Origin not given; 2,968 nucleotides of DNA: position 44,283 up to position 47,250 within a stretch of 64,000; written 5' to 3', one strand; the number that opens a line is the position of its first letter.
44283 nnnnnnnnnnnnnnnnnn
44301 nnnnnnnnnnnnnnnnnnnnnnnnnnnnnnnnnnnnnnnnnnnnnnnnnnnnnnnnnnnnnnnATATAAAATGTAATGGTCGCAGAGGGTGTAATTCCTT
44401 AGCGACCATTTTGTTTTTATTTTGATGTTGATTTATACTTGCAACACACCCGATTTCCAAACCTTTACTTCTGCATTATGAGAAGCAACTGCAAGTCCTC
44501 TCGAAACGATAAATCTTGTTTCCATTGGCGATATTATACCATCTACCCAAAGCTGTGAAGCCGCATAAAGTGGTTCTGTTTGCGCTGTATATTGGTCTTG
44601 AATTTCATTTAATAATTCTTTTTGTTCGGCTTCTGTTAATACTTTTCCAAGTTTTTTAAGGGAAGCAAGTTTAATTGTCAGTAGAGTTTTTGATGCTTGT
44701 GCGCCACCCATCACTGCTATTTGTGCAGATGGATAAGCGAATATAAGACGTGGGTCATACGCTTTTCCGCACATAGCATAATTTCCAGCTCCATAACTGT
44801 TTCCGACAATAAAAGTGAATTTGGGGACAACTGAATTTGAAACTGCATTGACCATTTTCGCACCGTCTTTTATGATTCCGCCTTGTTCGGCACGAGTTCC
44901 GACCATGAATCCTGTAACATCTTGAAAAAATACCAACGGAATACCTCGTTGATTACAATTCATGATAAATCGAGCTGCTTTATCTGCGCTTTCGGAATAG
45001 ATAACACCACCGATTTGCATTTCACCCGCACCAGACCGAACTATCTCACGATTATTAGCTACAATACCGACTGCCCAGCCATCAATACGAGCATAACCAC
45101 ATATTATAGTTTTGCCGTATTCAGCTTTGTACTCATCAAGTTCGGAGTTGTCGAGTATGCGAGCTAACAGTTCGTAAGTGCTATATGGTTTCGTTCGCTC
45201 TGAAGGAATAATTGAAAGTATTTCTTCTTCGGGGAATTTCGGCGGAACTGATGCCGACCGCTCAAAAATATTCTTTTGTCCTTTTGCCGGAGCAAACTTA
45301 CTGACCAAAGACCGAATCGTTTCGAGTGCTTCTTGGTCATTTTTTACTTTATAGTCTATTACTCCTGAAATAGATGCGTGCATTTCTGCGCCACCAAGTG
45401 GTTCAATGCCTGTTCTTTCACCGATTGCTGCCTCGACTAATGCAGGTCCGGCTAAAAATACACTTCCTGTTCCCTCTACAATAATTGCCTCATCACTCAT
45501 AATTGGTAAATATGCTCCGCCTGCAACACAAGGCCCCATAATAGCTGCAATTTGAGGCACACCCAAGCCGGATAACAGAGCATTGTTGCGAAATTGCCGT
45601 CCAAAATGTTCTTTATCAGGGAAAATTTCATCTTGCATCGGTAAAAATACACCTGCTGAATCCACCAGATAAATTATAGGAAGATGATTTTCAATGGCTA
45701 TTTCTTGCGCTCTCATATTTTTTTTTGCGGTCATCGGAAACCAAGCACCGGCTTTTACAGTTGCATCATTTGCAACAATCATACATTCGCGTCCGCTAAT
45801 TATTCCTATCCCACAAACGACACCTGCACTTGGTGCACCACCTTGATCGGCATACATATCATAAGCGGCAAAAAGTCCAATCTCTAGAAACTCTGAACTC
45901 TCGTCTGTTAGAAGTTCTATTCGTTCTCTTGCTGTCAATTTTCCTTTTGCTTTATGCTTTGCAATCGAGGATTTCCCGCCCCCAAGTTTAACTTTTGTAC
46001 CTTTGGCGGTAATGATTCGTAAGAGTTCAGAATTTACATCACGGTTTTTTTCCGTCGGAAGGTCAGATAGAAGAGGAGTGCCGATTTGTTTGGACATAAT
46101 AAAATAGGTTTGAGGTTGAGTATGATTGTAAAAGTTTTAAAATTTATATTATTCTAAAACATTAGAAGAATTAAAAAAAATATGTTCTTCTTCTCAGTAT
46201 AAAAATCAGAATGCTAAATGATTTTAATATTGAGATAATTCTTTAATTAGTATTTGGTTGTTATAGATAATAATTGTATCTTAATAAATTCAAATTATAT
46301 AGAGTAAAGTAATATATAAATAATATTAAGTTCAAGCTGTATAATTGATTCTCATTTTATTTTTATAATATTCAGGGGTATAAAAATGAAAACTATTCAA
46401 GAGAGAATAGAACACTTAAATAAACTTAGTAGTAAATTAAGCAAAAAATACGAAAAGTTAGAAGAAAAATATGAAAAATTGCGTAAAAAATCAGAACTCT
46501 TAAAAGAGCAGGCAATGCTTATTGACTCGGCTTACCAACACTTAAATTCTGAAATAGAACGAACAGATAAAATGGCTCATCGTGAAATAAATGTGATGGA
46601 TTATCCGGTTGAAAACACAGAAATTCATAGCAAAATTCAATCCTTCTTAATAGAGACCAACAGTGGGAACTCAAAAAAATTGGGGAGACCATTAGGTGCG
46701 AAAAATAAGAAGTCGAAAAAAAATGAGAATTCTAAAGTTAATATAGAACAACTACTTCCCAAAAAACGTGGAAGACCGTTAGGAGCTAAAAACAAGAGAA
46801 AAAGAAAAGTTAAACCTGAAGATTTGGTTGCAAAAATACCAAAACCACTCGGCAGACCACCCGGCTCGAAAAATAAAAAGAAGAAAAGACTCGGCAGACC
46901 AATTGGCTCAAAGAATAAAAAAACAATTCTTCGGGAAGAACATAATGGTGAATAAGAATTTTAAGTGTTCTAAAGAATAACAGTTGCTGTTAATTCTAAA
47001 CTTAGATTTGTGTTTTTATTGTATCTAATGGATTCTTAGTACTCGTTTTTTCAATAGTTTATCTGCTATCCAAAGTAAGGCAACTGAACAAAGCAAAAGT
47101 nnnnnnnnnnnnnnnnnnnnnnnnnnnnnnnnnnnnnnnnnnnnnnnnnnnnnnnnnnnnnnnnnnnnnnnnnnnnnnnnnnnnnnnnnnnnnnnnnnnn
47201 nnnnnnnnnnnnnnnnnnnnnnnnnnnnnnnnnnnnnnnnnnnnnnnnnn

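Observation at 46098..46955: Bacterial AT-hook repeat protein next to an extremely AT-rich 288-bp spacer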

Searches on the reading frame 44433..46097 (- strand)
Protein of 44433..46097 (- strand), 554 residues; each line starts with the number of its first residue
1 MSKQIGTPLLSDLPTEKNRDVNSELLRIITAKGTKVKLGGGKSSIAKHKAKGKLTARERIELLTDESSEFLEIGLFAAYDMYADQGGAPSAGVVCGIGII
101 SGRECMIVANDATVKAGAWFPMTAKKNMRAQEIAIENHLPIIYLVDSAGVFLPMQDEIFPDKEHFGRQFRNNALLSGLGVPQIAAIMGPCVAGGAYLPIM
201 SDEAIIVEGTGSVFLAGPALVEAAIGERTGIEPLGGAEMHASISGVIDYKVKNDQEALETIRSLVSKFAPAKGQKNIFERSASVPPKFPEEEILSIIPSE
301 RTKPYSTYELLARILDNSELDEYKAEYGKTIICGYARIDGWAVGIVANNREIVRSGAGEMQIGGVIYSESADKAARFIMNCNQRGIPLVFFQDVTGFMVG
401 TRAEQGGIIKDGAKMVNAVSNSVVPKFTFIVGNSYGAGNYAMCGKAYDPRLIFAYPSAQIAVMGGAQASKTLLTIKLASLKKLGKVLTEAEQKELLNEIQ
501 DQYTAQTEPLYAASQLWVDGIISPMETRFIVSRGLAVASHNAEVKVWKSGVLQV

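Call 5: search_protein_families(library=pfam, proteins=[window:44433-46097:-], max_evalue=1)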
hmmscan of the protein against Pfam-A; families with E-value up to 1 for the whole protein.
window:44433-46097:- (554 aa): 3 families
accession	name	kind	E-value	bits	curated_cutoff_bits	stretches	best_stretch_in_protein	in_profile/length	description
PF01039.27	Carboxyl_trans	-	2e-149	498.8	22.3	1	48-548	2-488/493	Carboxyl transferase domain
PF03255.19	ACCA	-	7e-12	45.6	23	2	80-205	81-211/310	Acetyl co-enzyme A carboxylase carboxyltransferase-like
PF06833.16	MdcE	-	9.5e-05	22.6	32.7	1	382-475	24-118/196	Malonate decarboxylase gamma subunit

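Call 6: search_protein_families(library=ncbifam, proteins=[window:44433-46097:-], max_evalue=1)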
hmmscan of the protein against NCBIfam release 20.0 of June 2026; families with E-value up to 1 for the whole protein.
window:44433-46097:- (554 aa): 10 families
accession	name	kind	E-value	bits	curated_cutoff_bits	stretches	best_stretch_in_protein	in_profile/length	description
TIGR01117.1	mmdA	subfamily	2.3e-102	343.4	998.8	1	29-539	6-496/512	methylmalonyl-CoA decarboxylase subunit alpha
NF041504.1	AccA_sub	subfamily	2.2e-13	50.2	300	2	329-441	39-150/257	carboxyltransferase subunit alpha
NF004344.0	PRK05724.1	equivalog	3.1e-11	43.1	357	2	81-197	86-207/319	acetyl-CoA carboxylase carboxyltransferase subunit alpha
TIGR00513.1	accA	equivalog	1.1e-10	41.4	319.3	2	78-196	83-206/321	acetyl-CoA carboxylase carboxyl transferase subunit alpha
NF008971.0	PRK12319.1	equivalog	1.8e-06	27.7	406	2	92-210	55-167/256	acetyl-CoA carboxylase carboxyl transferase subunit alpha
TIGR03134.1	malonate_gamma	equivalog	3.5e-06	26.7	237.15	2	310-485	5-181/258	biotin-independent malonate decarboxylase subunit gamma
NF005530.0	PRK07189.1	equivalog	0.0082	15.3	228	1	53-152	15-123/303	biotin-independent malonate decarboxylase subunit beta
TIGR03133.1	malonate_beta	equivalog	0.014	14.7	278.15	1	54-226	6-184/274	biotin-independent malonate decarboxylase subunit beta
TIGR00515.1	accD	equivalog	0.046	13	317.45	1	92-266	109-277/285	acetyl-CoA carboxylase, carboxyltransferase subunit beta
NF006128.0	PRK08272.1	subfamily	0.046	12.9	257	1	165-208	118-161/308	crotonase/enoyl-CoA hydratase family protein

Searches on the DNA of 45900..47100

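Call 22: search_rna_families(source=window, start=45900, end=47100, threshold=evalue, max_evalue=1)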
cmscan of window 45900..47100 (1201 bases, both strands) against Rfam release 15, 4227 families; matches with E-value up to 1: 0.
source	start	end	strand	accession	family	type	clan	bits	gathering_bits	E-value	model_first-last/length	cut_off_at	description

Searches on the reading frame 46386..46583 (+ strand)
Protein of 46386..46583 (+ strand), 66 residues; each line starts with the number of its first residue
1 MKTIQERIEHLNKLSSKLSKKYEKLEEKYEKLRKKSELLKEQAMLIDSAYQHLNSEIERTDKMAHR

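Call 21: find_homologous_proteins(query=A4, max_evalue=0.01)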
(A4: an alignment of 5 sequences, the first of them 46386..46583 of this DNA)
Query A4 (5 sequences): 24 candidates shared short words with the query, none scored E <= 0.01.

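Call 29: search_protein_representatives(alignment_id=A5)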
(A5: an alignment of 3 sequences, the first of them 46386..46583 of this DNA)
Query: 3 sequences, 66 profile positions. Proteins with E-value up to 0.001 (for the whole library): 5; up to 1e-10: 2; up to 1e-30: 2. The best 5 are listed.
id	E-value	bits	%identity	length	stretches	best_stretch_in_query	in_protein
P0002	9.5e-37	140.7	-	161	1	1-66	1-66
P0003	2.4e-34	133.1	-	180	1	1-66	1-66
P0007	2.4e-04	37.0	-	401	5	18-40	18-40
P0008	4.1e-04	36.2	-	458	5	3-41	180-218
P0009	6.8e-04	35.5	-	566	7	2-52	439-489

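Call 37: find_related_loci(query=A4, collection=metagenome_contigs, flank=6000)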
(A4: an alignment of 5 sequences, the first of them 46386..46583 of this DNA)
Query A4 (66 aa) in metagenome_contigs; peptide patterns used: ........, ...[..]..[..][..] (x = any residue, [..] = any of these).
600 stretches matched a pattern (row limit reached: there are more); 1 encode a relative of the query (tblastn E <= 1e-3); 1 distinct loci.
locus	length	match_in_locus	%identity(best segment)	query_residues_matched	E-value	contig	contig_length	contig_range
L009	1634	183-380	85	1-66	2e-34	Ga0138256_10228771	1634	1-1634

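Call 38: find_related_loci(query=A4, collection=viral_contigs, flank=3000)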
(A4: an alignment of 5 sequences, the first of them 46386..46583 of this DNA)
Query A4 (66 aa) in viral_contigs; peptide patterns used: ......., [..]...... (x = any residue, [..] = any of these).
202 stretches matched a pattern, but none encodes a relative of the query by tblastn (E <= 1e-3).
